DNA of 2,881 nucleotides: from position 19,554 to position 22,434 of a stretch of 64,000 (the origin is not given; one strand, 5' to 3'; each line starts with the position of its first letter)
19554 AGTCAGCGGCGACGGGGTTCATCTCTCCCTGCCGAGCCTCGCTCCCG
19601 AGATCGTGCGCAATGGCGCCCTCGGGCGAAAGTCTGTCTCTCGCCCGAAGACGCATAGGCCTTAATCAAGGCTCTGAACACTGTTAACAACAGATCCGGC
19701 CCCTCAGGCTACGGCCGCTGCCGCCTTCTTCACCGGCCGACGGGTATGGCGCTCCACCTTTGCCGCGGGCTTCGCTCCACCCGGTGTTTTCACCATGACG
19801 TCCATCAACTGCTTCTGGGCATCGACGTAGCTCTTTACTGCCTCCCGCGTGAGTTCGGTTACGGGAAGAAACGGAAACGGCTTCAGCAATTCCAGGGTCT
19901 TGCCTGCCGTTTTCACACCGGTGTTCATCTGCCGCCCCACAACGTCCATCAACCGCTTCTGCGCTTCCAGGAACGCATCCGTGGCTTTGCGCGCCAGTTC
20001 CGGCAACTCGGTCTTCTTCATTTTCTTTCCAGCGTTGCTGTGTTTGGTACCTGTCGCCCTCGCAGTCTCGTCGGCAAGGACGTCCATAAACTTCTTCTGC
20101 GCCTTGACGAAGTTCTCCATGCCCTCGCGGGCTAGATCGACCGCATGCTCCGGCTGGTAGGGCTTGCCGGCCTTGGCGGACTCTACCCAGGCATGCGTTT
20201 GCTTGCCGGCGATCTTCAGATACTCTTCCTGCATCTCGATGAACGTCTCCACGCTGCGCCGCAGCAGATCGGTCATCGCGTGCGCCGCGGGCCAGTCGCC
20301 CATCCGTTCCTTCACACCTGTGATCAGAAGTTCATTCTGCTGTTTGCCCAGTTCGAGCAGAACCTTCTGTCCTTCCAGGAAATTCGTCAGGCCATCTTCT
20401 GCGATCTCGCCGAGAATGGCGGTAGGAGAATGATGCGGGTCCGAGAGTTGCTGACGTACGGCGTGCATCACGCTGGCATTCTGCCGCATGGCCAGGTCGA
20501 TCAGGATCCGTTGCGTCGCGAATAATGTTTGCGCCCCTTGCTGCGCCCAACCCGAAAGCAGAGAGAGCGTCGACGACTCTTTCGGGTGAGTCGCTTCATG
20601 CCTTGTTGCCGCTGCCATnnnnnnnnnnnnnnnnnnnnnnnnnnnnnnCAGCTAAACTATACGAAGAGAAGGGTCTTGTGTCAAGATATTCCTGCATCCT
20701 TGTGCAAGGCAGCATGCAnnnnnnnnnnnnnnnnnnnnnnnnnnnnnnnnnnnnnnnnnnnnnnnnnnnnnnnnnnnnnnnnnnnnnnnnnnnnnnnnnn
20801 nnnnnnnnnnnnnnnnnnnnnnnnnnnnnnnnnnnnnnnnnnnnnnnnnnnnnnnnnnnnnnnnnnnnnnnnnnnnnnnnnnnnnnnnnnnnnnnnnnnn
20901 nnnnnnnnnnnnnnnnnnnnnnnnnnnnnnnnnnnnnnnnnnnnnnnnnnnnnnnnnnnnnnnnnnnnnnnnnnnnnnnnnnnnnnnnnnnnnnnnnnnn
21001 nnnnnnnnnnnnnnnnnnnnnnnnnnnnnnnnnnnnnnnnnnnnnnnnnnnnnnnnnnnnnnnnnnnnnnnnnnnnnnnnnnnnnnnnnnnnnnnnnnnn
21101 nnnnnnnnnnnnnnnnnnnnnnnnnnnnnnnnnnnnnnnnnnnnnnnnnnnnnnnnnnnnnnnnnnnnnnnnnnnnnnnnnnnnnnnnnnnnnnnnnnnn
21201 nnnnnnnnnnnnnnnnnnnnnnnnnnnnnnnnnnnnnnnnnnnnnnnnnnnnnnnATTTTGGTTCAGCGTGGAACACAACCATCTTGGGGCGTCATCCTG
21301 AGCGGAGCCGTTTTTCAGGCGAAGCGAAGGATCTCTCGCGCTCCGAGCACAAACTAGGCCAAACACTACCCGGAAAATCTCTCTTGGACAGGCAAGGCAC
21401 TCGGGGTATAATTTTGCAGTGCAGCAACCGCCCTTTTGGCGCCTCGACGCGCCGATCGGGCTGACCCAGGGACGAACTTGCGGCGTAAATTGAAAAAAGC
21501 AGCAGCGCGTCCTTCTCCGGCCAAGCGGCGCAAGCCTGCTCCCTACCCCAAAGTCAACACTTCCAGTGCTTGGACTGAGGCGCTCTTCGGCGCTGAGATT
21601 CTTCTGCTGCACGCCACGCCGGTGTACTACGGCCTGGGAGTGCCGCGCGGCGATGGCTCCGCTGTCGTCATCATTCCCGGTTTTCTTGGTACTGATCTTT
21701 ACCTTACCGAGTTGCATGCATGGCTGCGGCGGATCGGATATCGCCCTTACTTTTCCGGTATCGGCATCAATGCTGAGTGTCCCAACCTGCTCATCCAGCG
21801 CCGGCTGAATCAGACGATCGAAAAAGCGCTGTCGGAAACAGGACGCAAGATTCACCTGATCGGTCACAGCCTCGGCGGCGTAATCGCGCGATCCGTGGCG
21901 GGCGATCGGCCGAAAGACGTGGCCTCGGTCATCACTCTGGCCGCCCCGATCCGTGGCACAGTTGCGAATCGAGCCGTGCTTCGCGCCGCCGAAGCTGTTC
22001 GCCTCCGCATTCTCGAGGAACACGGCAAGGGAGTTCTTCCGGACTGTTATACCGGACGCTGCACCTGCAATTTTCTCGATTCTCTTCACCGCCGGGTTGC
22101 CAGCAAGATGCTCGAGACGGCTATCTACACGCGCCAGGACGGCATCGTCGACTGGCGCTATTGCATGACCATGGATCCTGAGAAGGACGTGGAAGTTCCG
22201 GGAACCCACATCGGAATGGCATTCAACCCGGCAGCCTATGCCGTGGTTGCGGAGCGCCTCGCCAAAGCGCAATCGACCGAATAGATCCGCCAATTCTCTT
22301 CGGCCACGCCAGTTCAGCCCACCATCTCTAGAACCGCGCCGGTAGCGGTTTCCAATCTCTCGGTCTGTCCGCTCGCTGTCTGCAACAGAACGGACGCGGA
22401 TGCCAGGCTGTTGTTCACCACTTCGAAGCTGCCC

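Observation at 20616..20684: Twin promoter-operator cassettes with a perfect 15-bp palindrome in front of two phasin-like paralogues (candidate PhaR operators)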

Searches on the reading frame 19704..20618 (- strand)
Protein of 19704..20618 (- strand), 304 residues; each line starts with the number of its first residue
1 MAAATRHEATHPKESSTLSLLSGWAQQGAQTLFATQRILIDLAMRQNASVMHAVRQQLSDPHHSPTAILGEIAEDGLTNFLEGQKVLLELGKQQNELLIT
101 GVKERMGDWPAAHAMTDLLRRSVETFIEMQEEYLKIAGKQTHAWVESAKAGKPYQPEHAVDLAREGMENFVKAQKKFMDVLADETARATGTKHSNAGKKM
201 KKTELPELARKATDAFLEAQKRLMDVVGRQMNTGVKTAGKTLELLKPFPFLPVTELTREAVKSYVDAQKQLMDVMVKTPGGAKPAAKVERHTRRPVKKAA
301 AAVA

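Call 6: search_protein_families(library=pfam, proteins=[window:19704-20618:-], max_evalue=0.01)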
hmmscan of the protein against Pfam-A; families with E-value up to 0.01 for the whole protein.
window:19704-20618:- (304 aa): 2 families
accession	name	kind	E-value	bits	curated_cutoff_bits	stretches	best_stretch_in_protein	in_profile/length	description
PF09712.15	PHA_synth_III_E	-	0.0011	18.8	25.7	1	120-227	7-116/311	Poly(R)-hydroxyalkanoic acid synthase subunit (PHA_synth_III_E)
PF09361.15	Phasin_2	-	0.0096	16.5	24.9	0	207-278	16-88/100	Phasin protein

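Call 7: search_protein_families(library=ncbifam, proteins=[window:19704-20618:-], max_evalue=0.01)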
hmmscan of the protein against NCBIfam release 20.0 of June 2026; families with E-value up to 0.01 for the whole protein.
window:19704-20618:- (304 aa): 0 families

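Call 32: find_homologous_proteins(query=window:19704-20618:-, max_evalue=0.001)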
Query window:19704-20618:- (304 aa): 1824 proteins with E <= 0.001 among 4717 candidates; the best 120 are listed.
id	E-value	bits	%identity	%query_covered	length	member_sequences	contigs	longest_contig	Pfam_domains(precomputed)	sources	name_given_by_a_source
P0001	6.5e-183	624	95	97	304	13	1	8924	-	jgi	-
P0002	2.2e-177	606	92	97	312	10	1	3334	-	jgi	jgi:HEPN domain-containing protein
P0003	5.8e-176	602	92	97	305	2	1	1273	-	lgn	-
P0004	4.2e-175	599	91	97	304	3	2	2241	-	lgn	-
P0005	5.1e-175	599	92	98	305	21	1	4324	-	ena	-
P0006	1.8e-174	597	92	97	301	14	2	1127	-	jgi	-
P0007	4.4e-173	592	91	95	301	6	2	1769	-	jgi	jgi:hypothetical protein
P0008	8.2e-173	591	91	98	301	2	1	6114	-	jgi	jgi:HEPN domain-containing protein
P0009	2.9e-172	590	90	100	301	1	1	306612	-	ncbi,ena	-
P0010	5.1e-172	589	90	100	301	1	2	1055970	-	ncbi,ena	-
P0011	1.6e-170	584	90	97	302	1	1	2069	-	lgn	-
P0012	2.7e-169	580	89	100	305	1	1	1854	-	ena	-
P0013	1.7e-168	577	89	97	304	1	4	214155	-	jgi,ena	jgi:HEPN domain-containing protein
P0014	2.8e-167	573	88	100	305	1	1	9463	-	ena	-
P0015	4.9e-163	559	87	97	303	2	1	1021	-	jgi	-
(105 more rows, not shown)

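Call 44: search_protein_families(library=pfam, alignment_id=A1, max_evalue=0.05)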
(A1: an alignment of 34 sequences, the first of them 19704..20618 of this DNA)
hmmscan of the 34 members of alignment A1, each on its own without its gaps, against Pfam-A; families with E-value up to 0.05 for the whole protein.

A. member 1, window:19704-20618:- (304 aa): 2 families
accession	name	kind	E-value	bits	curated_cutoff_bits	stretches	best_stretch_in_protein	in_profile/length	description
PF09712.15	PHA_synth_III_E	-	0.0011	18.8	25.7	1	120-227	7-116/311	Poly(R)-hydroxyalkanoic acid synthase subunit (PHA_synth_III_E)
PF09361.15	Phasin_2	-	0.0096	16.5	24.9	0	207-278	16-88/100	Phasin protein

B. families by the number of members that match (of 34 scanned): 11 families
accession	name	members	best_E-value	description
PF09712.15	PHA_synth_III_E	31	6.5e-05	Poly(R)-hydroxyalkanoic acid synthase subunit (PHA_synth_III_E)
PF09361.15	Phasin_2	19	0.0002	Phasin protein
PF23123.1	WDR72_alpha-sol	2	0.018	WDR72, alpha-solenoid domain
PF03432.20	Relaxase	1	0.0067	MobA/VirD2-like, nuclease domain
PF25170.1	TPR_WDR35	1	0.019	WD repeat-containing protein 35, TPR repeats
PF24617.1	POF1B_HlH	1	0.024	POF1B helix-loop-helix domain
PF03732.24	Retrotrans_gag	1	0.037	Retrotransposon gag protein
PF15511.12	CENP-T_C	1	0.039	Centromere kinetochore component CENP-T histone fold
PF12218.14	End_N_terminal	1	0.041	N terminal extension of bacteriophage endosialidase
PF05233.18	PHB_acc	1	0.043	PHB accumulation regulatory domain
PF07524.19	Bromo_TP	1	0.046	Bromodomain associated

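Call 48: predict_structure(alignment_id=A1)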
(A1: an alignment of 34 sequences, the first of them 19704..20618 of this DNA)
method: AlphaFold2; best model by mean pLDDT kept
length: 304 residues; sequences in the alignment: 34
mean_pLDDT: 37.9   pTM: 0.28
mean pLDDT of the five models: 37.9, 36.3, 35.9, 35.6, 34.0
residues with pLDDT >= 90: 0; 70-90: 0; 50-70: 18; < 50: 286
segments of 3 or more residues with pLDDT < 50: 1-84, 86-88, 90-95, 97-99, 101-103, 105-107, 114-119, 132-134, 137-149, 151-304
pLDDT, mean of each block of 10 residues (from residue 1): 28 28 31 40 41 39 36 41 47 49 49 48 48 48 47 40 41 44 39 34 37 38 33 28 27 30 37 31 28 32 34
secondary structure, 60 per line:
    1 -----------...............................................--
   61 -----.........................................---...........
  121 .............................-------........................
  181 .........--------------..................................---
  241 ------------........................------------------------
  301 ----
elements in order: H12-58 H66-106 H110-149 H157-189 H204-237 H253-276

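Call 66: search_dna_similar(query=window:19704-20618:-, collection=plasmids, mode=protein, max_evalue=1, max_rows=25)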
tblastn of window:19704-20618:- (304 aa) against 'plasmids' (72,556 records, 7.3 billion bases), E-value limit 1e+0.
No match.

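Call 67: search_solved_structures(query=A1, max_evalue=10)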
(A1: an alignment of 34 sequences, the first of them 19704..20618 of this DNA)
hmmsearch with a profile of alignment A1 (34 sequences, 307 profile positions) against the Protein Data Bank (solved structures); distinct sequences matched with E-value up to 10: 4.
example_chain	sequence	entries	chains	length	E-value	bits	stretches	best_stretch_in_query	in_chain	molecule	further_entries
8f6q_A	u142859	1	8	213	0.094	15.1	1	207-279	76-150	C8-71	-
6yga_C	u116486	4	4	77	0.11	14.8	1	92-127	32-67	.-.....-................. 38, NatC auxiliary subunit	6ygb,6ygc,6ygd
8fje_A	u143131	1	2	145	0.13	14.6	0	250-267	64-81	E8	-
5cwn_A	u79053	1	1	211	4.5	9.5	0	207-299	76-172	Designed helical repeat protein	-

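Call 76: search_protein_representatives(alignment_id=A1)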
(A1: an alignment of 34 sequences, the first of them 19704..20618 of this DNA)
Query: 34 sequences, 307 profile positions. Proteins with E-value up to 0.001 (for the whole library): 512; up to 1e-10: 303; up to 1e-30: 136. The best 150 are listed.
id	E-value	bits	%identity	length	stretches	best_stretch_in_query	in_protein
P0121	4.7e-141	485.7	-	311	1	5-303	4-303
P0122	1.0e-133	461.6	-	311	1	1-305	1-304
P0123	1.8e-124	431.3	-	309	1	1-305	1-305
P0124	8.9e-123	425.7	-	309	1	5-300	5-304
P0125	1.8e-107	375.4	-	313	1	5-307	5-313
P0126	4.1e-105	367.7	-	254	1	99-300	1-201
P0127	1.0e-104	366.4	-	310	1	9-305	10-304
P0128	1.5e-98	346.2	-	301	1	10-300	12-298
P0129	5.2e-97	341.1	-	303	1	1-304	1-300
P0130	3.2e-96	338.5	-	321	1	9-299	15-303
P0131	1.3e-91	323.3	-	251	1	62-304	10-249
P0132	3.5e-91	321.9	-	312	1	1-301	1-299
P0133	3.8e-91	321.8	-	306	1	1-307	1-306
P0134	2.3e-89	316.0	-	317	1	4-300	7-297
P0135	3.6e-88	312.1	-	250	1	62-302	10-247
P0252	7.1e-31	123.9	-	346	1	14-304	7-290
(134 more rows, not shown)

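Call 78: search_protein_families(library=pfam, alignment_id=A2, max_evalue=0.01)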
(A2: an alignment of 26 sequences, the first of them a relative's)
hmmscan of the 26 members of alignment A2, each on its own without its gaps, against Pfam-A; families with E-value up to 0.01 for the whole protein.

A. member 1, P0170 (298 aa): 0 families

B. families by the number of members that match (of 26 scanned): 4 families
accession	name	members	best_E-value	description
PF12491.13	ApoB100_C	5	1.7e-07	Apolipoprotein B100 C terminal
PF09361.15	Phasin_2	5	0.0012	Phasin protein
PF03207.18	OspD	1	0.0044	Borrelia outer surface protein D (OspD)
PF01031.25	Dynamin_M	1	0.0086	Dynamin central region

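Call 79: find_homologous_proteins(query=P0252, max_evalue=1e-10)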
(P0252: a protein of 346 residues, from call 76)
Query P0252 (346 aa): 2 proteins with E <= 1e-10 among 8000 candidates.
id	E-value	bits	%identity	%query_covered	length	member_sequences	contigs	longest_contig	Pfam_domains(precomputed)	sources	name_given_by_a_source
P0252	3.8e-215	731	100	100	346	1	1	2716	-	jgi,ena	-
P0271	1.1e-21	96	44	26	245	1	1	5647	-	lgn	-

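Call 80: find_encoding_contigs(protein=P0252, flank=5000, max_places=3)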
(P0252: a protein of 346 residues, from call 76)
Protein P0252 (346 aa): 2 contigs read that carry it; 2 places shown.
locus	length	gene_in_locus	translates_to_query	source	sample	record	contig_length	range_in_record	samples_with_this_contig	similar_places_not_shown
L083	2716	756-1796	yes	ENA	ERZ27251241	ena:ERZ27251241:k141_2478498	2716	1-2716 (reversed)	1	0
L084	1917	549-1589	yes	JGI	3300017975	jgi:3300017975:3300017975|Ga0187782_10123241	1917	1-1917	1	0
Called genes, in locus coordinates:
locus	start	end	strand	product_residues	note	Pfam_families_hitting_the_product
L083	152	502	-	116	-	PF01740:STAS, PF13466:STAS_2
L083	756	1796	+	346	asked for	-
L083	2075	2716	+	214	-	?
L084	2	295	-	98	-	?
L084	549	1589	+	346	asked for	-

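Call 81: find_encoding_contigs(protein=P0271, flank=5000, max_places=3)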
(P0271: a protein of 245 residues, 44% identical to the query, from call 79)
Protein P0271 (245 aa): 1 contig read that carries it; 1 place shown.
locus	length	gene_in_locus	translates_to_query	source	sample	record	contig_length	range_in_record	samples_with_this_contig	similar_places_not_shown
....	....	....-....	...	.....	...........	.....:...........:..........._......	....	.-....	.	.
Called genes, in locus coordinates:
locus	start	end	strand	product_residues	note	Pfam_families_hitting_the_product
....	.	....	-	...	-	?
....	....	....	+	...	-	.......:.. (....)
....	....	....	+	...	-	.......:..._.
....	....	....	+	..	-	-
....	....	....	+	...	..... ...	-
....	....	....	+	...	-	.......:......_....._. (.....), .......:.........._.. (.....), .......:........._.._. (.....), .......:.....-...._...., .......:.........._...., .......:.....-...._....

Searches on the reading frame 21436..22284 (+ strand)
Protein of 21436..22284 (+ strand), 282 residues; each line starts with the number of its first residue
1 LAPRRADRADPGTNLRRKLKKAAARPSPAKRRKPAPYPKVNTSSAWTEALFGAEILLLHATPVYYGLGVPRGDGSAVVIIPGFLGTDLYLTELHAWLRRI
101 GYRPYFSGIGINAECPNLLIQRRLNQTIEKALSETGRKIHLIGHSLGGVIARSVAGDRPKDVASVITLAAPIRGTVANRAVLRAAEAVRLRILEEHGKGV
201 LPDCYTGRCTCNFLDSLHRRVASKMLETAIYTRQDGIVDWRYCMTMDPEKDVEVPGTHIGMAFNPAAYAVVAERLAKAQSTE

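Call 6: search_protein_families(library=pfam, proteins=[window:21436-22284:+], max_evalue=0.01)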
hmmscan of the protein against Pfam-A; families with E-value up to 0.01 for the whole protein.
window:21436-22284:+ (282 aa): 12 families
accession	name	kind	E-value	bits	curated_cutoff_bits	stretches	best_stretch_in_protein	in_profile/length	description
PF07819.20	PGAP1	-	5.2e-07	30.1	24.3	1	131-177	85-134/233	PGAP1-like alpha/beta domain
PF00561.26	Abhydrolase_1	-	1.4e-06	28.6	25.8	1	137-170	69-102/245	alpha/beta hydrolase fold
PF02089.21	Palm_thioest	-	3.2e-06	27.5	26.8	1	128-181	65-119/254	Palmitoyl protein thioesterase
PF12146.15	Hydrolase_4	-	1.3e-05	25.1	27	1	128-187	66-128/239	Serine aminopeptidase, S33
PF12697.13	Abhydrolase_6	-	5.7e-05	24.3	26.3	1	130-192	56-115/217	Alpha/beta hydrolase family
PF02450.21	LCAT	-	9e-05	22.3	21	1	122-195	106-185/392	Lecithin:cholesterol acyltransferase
PF05057.20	DUF676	-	0.00021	21.3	20.3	1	128-181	66-134/217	Putative serine esterase (DUF676)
PF00756.26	Esterase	-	0.0012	19.1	22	1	120-171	98-149/251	Putative esterase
PF01674.24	Lipase_2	-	0.0016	18.4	20.3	1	114-238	54-178/219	Lipase (class 2)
PF12695.13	Abhydrolase_5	-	0.0018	18.5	27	0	137-170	57-89/164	Alpha/beta hydrolase family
PF01764.32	Lipase_3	-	0.0052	17.1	22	1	120-179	45-111/140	Lipase (class 3)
PF10230.15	LIDHydrolase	-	0.0071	16.5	27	1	124-169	72-117/262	Lipid-droplet associated hydrolase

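Call 7: search_protein_families(library=ncbifam, proteins=[window:21436-22284:+], max_evalue=0.01)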
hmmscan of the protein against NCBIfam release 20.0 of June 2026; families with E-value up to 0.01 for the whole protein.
window:21436-22284:+ (282 aa): 8 families
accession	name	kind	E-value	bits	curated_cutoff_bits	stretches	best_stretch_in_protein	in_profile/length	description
NF011457.0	PRK14875.1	equivalog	5e-09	35.6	307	1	123-171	183-232/372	acetoin dehydrogenase dihydrolipoyllysine-residue acetyltransferase subunit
NF005898.0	PRK07868.1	equivalog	5.6e-05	21.1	925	1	124-173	128-178/994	acyl-CoA synthetase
NF041096.1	esterase_EstD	equivalog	0.00037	19.7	600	1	135-174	239-277/421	esterase EstD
NF053684.1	esterase_mleBCA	exception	0.00042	19.5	570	1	138-214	95-168/281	BCA family alpha/beta fold macrolide esterase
TIGR03611.1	RutD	equivalog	0.00044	19.7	238.5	1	124-197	66-136/258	pyrimidine utilization protein D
TIGR01738.1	bioH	equivalog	0.0012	18.5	206.95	1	124-171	52-99/245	pimeloyl-ACP methyl ester esterase BioH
NF051488.1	bifunc_PcaDC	exception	0.0015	17.7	390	1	123-175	63-116/375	bifunctional 3-oxoadipate enol-lactonase/4-carboxymuconolactone decarboxylase PcaDC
NF047388.1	SA1320_fam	subfamily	0.0088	14.5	230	0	136-172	50-85/644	SA1320 family protein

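Call 52: search_solved_structures(query=window:21490-22284:+, max_evalue=0.01)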
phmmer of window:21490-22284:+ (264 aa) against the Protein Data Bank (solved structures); distinct sequences matched with E-value up to 0.01: 26.
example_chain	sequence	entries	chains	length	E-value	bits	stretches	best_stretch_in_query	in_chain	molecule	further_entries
1qge_D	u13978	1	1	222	1.3e-06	31.1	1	59-157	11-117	PROTEIN (TRIACYLGLYCEROL HYDROLASE)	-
9g8u_A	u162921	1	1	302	1.4e-06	31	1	105-164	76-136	Lactonizing lipase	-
8xy5_A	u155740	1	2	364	1.9e-06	30.6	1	59-157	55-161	Alpha/beta hydrolase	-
3qmm_A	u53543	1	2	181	2e-06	30.5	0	205-257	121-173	Lipase estA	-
1cvl_A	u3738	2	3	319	2.7e-06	30.1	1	59-157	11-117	TRIACYLGLYCEROL HYDROLASE | Lipase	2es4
1tah_B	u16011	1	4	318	2.7e-06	30.1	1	59-157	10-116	LIPASE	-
1t4m_A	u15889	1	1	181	4.4e-06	29.4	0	205-257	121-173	LIPASE A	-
7cof_A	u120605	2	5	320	4.7e-06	29.3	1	59-157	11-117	Alpha/beta hydrolase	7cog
1t2n_A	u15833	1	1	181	4.8e-06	29.2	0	205-257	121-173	Lipase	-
1ys1_X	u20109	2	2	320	5.2e-06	29.1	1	59-157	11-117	Lipase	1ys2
1hqd_A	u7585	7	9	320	5.3e-06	29.1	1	59-157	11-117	LIPASE | TRIACYL-GLYCEROL-HYDROLASE | TRIACYL-GLYCEROL HYDROLASE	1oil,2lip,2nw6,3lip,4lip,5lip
3d2a_A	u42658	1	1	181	1.3e-05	27.9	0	205-257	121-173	Lipase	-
3d2b_A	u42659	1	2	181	1.7e-05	27.5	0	205-257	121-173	Lipase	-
3d2c_A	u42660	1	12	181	2.2e-05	27.1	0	205-257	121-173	Lipase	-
1ex9_A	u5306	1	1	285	4.4e-05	26.1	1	64-157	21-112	LACTONIZING LIPASE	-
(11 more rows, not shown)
